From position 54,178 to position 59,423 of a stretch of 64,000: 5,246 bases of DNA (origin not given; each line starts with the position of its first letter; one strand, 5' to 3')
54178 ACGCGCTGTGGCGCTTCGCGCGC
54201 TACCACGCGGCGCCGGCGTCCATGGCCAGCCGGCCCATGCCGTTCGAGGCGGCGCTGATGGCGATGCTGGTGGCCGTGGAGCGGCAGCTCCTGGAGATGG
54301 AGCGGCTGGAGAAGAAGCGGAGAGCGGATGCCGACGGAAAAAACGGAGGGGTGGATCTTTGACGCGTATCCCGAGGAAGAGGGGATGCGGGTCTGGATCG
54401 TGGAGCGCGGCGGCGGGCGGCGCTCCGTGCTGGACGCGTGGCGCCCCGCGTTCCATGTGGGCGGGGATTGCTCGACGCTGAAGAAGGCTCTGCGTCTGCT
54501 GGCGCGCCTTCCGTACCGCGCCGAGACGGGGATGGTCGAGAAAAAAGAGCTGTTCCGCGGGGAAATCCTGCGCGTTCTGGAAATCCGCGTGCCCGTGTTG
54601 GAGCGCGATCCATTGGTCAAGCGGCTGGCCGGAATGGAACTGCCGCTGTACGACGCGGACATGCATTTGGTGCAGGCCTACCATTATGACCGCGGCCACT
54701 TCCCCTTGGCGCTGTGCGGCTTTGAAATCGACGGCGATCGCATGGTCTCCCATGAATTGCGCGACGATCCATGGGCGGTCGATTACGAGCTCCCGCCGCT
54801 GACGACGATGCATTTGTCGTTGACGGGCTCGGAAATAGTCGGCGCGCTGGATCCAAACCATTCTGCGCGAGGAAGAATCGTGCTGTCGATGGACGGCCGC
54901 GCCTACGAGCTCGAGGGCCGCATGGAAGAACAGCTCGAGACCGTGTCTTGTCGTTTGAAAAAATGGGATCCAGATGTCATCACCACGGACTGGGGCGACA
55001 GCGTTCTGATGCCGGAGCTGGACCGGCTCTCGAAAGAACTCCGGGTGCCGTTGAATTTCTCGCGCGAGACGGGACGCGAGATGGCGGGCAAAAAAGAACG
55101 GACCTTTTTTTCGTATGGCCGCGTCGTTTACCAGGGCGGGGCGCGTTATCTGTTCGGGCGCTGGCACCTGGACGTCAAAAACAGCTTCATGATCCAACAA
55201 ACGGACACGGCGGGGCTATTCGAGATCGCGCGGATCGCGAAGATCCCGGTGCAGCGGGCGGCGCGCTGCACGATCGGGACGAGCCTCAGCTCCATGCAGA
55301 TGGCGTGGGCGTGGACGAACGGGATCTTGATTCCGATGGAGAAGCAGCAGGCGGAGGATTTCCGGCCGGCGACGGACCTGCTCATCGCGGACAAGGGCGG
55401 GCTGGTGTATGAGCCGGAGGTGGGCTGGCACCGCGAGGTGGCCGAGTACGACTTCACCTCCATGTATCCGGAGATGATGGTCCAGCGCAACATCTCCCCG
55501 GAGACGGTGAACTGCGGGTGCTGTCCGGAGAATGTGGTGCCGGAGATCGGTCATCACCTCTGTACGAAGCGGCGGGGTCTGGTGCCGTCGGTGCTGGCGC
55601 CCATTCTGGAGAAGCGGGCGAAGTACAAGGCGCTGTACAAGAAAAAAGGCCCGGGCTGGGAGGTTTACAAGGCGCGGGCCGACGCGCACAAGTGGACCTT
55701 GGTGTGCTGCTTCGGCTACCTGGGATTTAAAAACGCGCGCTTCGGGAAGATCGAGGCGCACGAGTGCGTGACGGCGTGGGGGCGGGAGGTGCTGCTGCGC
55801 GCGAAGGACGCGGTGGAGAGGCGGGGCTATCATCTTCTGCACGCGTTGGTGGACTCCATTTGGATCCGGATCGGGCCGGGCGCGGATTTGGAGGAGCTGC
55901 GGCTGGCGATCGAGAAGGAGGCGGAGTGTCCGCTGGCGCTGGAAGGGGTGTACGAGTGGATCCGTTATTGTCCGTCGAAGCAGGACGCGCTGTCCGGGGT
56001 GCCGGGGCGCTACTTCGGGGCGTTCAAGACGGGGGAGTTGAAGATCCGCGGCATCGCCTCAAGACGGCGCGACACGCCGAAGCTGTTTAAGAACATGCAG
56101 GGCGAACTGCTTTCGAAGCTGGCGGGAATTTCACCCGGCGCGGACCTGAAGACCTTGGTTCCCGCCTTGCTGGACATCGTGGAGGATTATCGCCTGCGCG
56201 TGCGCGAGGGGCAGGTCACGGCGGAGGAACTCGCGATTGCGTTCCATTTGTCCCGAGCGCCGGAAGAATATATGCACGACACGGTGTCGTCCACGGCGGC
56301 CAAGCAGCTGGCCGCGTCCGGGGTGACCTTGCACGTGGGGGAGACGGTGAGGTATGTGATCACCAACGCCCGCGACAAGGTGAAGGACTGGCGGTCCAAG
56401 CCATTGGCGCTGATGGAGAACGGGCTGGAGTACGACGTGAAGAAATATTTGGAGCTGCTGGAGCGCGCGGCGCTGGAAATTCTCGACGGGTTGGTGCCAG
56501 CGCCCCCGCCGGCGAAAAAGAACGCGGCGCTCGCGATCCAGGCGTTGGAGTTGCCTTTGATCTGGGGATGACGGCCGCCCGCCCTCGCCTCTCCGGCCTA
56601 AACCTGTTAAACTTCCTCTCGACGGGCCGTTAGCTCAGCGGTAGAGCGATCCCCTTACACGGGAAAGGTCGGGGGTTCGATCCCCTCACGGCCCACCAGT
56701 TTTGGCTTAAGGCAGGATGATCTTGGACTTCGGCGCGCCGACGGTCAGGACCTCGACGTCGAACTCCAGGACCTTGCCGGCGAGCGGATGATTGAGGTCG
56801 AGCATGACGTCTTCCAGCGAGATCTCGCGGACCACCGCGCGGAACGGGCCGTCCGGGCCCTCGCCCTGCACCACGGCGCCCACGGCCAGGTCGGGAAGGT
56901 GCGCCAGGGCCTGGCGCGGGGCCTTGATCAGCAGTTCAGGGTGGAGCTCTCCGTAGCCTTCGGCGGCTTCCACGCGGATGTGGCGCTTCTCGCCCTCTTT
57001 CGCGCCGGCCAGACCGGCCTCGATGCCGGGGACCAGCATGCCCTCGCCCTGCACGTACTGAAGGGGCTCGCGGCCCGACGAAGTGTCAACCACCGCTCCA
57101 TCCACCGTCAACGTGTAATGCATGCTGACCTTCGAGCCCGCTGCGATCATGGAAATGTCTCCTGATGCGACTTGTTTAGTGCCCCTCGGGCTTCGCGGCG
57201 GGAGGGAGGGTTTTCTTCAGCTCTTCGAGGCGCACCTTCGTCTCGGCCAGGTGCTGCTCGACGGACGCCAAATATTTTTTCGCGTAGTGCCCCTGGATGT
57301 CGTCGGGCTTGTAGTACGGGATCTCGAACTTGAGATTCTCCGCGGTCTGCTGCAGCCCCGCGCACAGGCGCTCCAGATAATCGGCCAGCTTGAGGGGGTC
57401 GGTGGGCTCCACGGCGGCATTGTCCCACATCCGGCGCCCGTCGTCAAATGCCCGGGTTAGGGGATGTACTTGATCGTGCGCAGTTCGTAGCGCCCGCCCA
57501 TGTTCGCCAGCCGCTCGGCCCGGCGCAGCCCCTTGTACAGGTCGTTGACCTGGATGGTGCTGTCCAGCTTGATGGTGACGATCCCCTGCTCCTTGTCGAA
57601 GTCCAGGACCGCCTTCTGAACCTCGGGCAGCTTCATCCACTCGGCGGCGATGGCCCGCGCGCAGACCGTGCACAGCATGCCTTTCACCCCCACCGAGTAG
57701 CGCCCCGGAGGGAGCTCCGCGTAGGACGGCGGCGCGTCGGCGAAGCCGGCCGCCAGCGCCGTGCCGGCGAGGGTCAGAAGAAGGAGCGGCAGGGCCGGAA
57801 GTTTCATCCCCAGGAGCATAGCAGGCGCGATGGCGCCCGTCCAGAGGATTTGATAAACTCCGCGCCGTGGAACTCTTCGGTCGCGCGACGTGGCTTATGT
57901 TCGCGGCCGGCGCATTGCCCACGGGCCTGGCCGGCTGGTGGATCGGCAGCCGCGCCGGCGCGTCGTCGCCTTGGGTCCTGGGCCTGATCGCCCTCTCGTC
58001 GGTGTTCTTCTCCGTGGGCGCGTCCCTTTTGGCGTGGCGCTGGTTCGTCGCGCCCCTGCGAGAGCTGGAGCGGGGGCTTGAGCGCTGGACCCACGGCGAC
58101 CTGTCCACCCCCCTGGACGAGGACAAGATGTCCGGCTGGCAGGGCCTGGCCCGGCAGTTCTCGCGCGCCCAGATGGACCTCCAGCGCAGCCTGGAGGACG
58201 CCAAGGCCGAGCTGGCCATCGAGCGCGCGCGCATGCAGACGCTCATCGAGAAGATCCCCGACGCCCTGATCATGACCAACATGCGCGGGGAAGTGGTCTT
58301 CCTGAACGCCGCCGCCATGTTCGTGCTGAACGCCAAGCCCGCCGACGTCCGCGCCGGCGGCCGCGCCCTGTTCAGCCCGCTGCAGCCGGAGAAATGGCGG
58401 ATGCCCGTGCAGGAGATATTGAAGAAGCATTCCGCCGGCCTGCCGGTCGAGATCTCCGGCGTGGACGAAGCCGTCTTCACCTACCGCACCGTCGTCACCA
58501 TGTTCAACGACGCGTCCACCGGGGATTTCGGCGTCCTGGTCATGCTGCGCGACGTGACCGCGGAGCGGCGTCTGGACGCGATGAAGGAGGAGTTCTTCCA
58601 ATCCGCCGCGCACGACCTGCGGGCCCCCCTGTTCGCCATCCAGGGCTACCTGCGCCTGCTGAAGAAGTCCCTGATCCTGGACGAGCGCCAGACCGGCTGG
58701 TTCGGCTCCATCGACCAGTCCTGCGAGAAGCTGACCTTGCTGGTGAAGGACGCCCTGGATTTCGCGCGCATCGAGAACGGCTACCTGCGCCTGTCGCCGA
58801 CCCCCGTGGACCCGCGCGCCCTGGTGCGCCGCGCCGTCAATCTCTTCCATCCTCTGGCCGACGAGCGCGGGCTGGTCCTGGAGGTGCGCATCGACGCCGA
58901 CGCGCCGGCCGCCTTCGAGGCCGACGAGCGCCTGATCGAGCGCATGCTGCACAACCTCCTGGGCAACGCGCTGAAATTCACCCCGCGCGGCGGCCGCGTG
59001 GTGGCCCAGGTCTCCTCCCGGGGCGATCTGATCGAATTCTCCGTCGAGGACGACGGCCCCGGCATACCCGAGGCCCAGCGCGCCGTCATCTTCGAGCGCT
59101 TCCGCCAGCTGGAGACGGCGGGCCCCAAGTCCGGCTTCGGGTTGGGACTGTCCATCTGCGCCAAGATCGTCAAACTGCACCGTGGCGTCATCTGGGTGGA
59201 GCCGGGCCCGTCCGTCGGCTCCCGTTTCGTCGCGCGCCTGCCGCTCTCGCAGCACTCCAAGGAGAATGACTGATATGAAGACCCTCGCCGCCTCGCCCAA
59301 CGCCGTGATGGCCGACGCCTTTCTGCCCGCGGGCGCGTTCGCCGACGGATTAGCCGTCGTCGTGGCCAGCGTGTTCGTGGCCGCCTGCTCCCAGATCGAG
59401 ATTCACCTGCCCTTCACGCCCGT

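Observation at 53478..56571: LexA-box-controlled cassette pairing an ImuA/SulA-like RecA-fold protein with an exonuclease-dead family-B DNA polymerase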

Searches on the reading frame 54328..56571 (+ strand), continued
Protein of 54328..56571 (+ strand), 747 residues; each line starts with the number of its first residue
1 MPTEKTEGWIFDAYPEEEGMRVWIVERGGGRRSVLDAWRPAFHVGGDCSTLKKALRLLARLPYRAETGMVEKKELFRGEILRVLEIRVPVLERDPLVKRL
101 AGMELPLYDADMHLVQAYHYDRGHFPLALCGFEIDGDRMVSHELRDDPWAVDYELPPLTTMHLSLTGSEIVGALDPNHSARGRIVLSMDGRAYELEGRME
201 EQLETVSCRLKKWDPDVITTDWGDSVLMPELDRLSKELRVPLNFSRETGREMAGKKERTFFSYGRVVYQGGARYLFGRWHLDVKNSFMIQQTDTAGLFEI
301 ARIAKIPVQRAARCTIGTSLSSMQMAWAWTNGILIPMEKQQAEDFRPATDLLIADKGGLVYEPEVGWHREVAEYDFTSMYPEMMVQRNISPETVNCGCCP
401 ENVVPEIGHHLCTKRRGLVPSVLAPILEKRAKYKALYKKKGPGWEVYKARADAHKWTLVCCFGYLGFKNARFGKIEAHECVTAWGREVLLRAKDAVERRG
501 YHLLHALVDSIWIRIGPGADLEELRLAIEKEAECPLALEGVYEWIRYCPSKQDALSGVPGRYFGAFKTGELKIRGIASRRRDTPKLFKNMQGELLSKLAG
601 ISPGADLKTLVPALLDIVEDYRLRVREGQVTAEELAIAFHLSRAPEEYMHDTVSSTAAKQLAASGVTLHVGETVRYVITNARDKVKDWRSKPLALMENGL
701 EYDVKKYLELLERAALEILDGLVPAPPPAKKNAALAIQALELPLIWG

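Call 30: find_encoding_contigs(protein=P0077, flank=6000, max_places=3)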
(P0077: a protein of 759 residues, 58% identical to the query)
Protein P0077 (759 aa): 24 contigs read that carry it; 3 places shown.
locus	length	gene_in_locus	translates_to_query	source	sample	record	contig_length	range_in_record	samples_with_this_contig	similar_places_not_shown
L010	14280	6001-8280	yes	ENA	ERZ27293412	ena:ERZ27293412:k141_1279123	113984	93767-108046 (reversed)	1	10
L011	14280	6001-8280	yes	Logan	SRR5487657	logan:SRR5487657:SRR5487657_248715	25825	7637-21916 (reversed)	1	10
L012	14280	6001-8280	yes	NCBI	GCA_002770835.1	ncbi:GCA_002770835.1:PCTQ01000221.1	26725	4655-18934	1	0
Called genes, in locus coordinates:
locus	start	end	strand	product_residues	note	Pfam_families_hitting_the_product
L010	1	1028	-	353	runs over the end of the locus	PF00144:Beta-lactamase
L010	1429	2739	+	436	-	-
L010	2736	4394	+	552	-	PF00512:HisKA (weak), PF02518:HATPase_c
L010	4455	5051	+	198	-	PF01726:LexA_DNA_bind, PF00717:Peptidase_S24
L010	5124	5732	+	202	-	-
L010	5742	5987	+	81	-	PF26485:DUF8156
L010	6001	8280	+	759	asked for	PF00136:DNA_pol_B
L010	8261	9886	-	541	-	PF00595:PDZ, PF13180:PDZ_2, PF17820:PDZ_6, PF03572:Peptidase_S41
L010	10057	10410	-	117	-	PF01503:PRA-PH (weak), PF03819:MazG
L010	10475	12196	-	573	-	PF17876:CSD2, PF00773:RNB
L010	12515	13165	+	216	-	PF00254:FKBP_C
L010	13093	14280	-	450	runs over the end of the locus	PF01554:MatE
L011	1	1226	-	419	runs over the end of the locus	PF00144:Beta-lactamase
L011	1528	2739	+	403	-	-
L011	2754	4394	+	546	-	PF00512:HisKA (weak), PF02518:HATPase_c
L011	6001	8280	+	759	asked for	PF00136:DNA_pol_B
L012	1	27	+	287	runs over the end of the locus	PF04055:Radical_SAM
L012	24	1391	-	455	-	PF00144:Beta-lactamase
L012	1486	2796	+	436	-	-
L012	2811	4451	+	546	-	PF00512:HisKA (weak), PF02518:HATPase_c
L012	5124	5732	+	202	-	-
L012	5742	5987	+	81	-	PF26485:DUF8156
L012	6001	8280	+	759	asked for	PF00136:DNA_pol_B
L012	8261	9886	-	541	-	PF00595:PDZ, PF13180:PDZ_2, PF17820:PDZ_6, PF03572:Peptidase_S41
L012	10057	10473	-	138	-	PF01503:PRA-PH (weak), PF03819:MazG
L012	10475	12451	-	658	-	PF08206:OB_RNB, PF17876:CSD2, PF00773:RNB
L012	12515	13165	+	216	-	PF00254:FKBP_C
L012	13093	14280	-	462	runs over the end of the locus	PF01554:MatE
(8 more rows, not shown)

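Call 31: find_encoding_contigs(protein=P0053, flank=6000, max_places=2)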
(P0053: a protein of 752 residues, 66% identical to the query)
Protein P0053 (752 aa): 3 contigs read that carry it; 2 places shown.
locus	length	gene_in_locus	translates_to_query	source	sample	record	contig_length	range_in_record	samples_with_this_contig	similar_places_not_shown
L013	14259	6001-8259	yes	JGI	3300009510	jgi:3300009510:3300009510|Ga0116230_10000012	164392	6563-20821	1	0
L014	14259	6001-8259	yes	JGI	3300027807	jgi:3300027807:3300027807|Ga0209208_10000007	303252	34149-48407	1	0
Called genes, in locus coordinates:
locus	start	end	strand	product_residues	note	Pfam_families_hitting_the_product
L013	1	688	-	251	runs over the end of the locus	PF20772:TACO1_YebC_N, PF01709:Transcrip_reg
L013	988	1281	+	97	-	-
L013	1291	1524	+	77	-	PF07927:HicA_toxin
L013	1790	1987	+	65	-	-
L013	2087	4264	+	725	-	PF00009:GTP_EFTU, PF22042:EF-G_D2, PF03144:GTP_EFTU_D2, PF14492:EFG_III, PF16658:RF3_C (weak), PF03764:EFG_IV, PF00679:EFG_C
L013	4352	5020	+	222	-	-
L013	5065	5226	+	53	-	-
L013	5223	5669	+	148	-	-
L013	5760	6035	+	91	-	PF26485:DUF8156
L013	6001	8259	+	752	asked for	PF00136:DNA_pol_B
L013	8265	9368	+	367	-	-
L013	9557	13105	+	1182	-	PF07504:FTP, PF13860:FlgD_ig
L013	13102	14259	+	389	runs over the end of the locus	PF03687:UPF0164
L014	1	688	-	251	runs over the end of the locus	PF20772:TACO1_YebC_N, PF01709:Transcrip_reg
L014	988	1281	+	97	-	-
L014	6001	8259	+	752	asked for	PF00136:DNA_pol_B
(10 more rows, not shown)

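Call 55: search_protein_families(library=pfam, proteins=[L013:5223-5669:+, L013:8265-9368:+], max_evalue=0.001)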
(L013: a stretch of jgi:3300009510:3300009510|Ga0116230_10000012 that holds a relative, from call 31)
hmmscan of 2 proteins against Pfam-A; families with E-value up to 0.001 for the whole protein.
L013:5223-5669:+ (148 aa): 0 families

L013:8265-9368:+ (367 aa): 0 families

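Call 57: search_protein_families(library=ncbifam, proteins=[P0077, P0115], max_evalue=0.00001)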
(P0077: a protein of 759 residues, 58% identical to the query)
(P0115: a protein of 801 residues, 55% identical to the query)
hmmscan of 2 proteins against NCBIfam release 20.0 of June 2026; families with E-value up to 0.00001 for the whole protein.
P0077 (759 aa): 9 families
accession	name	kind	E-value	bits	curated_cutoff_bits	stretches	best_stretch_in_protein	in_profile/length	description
NF004416.0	PRK05761.1-2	equivalog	6e-118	395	516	1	94-726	81-650/665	type B DNA-directed DNA polymerase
NF004418.0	PRK05761.1-4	subfamily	2.8e-96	323.3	692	1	170-723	146-692/717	type B DNA-directed DNA polymerase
NF004417.0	PRK05761.1-3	equivalog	3e-53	181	780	1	297-724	421-844/858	DNA-directed DNA polymerase I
NF004419.0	PRK05761.1-5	equivalog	7e-46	156.6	1285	1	301-721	492-910/932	DNA-directed DNA polymerase I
NF004415.0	PRK05761.1-1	equivalog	2.2e-31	108.6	1289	1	300-695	433-834/883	DNA-directed DNA polymerase I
TIGR00592.1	pol2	superfamily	8.6e-26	90.3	239.95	2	358-514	801-957/1176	DNA polymerase (pol2)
NF004422.0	PRK05762.1-4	equivalog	1.4e-12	46.8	1103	1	298-515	355-557/789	DNA polymerase II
NF004421.0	PRK05762.1-2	equivalog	1.6e-12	46.6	570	1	354-516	408-563/795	DNA polymerase II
NF004420.0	PRK05762.1-1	equivalog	1.1e-10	40.9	1435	1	290-516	343-554/783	DNA polymerase II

P0115 (801 aa): 9 families
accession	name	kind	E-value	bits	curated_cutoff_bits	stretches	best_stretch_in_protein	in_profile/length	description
NF004416.0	PRK05761.1-2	equivalog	5.5e-114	381.9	516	1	6-723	2-651/665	type B DNA-directed DNA polymerase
NF004418.0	PRK05761.1-4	subfamily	4e-93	312.9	692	1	189-722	162-694/717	type B DNA-directed DNA polymerase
NF004417.0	PRK05761.1-3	equivalog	4e-43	147.5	780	1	292-722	423-845/858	DNA-directed DNA polymerase I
NF004419.0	PRK05761.1-5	equivalog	1.3e-38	132.5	1285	1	278-721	476-913/932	DNA-directed DNA polymerase I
TIGR00592.1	pol2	superfamily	1.6e-30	105.9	239.95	1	351-688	801-1142/1176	DNA polymerase (pol2)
NF004415.0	PRK05761.1-1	equivalog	2.6e-29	101.7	1289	1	292-720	432-856/883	DNA-directed DNA polymerase I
NF004421.0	PRK05762.1-2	equivalog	7.3e-14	51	570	1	349-516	410-567/795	DNA polymerase II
NF004420.0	PRK05762.1-1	equivalog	8.8e-13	47.8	1435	1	348-515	397-557/783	DNA polymerase II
NF004422.0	PRK05762.1-4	equivalog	2.5e-12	46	1103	1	348-513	401-559/789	DNA polymerase II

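Call 61: find_encoding_contigs(protein=P0004, flank=10000, max_places=1)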
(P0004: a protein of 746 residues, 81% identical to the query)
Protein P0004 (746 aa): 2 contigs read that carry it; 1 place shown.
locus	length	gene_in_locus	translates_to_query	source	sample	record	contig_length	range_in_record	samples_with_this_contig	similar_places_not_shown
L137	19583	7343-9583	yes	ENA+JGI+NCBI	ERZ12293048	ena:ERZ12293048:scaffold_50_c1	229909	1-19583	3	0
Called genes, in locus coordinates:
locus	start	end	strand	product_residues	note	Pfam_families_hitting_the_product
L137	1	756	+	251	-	?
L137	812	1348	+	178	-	PF00072:Response_reg (weak)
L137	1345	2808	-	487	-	PF13231:PMT_2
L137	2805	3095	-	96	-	-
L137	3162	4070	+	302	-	PF00072:Response_reg, PF13279:4HBT_2, PF03061:4HBT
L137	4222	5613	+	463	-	-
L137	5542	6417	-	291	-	-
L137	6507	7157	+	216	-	-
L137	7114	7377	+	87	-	PF26485:DUF8156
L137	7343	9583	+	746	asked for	PF00136:DNA_pol_B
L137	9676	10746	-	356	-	PF01791:DeoC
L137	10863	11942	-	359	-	PF01594:AI-2E_transport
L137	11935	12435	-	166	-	PF00027:cNMP_binding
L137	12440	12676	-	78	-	-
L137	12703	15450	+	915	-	PF00133:tRNA-synt_1, PF01921:tRNA-synt_1f (faint), PF09334:tRNA-synt_1g, PF08264:Anticodon_1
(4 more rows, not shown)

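Call 62: find_encoding_contigs(protein=P0057, flank=10000, max_places=1)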
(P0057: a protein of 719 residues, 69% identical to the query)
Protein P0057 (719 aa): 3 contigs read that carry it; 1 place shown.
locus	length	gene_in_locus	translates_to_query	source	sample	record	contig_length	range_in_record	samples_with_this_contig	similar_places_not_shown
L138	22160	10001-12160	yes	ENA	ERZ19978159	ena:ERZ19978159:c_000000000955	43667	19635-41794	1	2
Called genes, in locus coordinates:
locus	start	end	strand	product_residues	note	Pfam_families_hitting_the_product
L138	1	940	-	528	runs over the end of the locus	-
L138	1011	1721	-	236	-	PF02230:Abhydrolase_2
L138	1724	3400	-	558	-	PF05960:DUF885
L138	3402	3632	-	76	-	PF14357:DUF4404 (weak)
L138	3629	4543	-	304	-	PF01370:Epimerase, PF04321:RmlD_sub_bind, PF05368:NmrA (weak), PF13460:NAD_binding_10, PF16363:GDP_Man_Dehyd (faint)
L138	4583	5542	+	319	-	PF03706:LPG_synthase_TM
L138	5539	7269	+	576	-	PF04851:ResIII (weak), PF00270:DEAD, PF00271:Helicase_C, PF16124:RecQ_Zn_bind, PF00570:HRDC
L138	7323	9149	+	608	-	PF00122:E1-E2_ATPase, PF00702:Hydrolase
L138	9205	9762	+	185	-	-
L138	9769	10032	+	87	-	PF26485:DUF8156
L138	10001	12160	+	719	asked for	PF00136:DNA_pol_B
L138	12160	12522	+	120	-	-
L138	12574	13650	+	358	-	PF02275:CBAH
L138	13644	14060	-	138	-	-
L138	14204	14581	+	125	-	-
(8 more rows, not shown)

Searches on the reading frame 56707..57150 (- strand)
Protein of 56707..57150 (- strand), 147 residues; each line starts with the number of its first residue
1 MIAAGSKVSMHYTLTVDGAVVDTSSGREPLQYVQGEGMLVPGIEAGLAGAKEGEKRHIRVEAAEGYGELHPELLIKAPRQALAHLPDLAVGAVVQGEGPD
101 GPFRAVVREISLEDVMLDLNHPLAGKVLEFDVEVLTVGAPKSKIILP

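Call 55: search_protein_families(library=pfam, proteins=[window:56707-57150:-], max_evalue=0.001)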
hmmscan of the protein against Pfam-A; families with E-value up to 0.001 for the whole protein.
window:56707-57150:- (147 aa): 1 family
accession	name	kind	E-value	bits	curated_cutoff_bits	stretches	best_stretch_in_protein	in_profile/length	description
PF00254.34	FKBP_C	-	1.4e-14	54.6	21.1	1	3-104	6-74/94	FKBP-type peptidyl-prolyl cis-trans isomerase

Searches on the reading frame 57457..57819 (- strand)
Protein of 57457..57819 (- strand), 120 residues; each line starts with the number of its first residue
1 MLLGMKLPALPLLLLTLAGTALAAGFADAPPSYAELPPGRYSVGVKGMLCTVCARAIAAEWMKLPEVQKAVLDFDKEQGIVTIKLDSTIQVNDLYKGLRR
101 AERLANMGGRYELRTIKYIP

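Call 55: search_protein_families(library=pfam, proteins=[window:57457-57819:-], max_evalue=0.001)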
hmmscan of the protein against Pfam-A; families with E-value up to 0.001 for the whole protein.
window:57457-57819:- (120 aa): 1 family
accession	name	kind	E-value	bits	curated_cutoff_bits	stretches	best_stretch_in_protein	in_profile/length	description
PF00403.32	HMA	-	4.6e-07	30.6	24.8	1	45-100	4-58/62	Heavy-metal-associated domain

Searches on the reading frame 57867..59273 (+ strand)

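Call 55: search_protein_families(library=pfam, proteins=[window:57867-59273:+], max_evalue=0.001)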
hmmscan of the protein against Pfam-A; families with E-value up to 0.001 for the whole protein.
window:57867-59273:+ (468 aa): 3 families
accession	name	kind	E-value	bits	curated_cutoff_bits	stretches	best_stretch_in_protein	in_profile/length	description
PF02518.31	HATPase_c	-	1.8e-27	96.4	26.4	1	353-461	2-110/111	Histidine kinase-, DNA gyrase B-, and HSP90-like ATPase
PF00512.31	HisKA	-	1e-14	54.7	26.9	1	239-305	1-66/66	His Kinase A (phospho-acceptor) domain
PF08448.16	PAS_4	-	0.00038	21.1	23.1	1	128-235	2-110/110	PAS fold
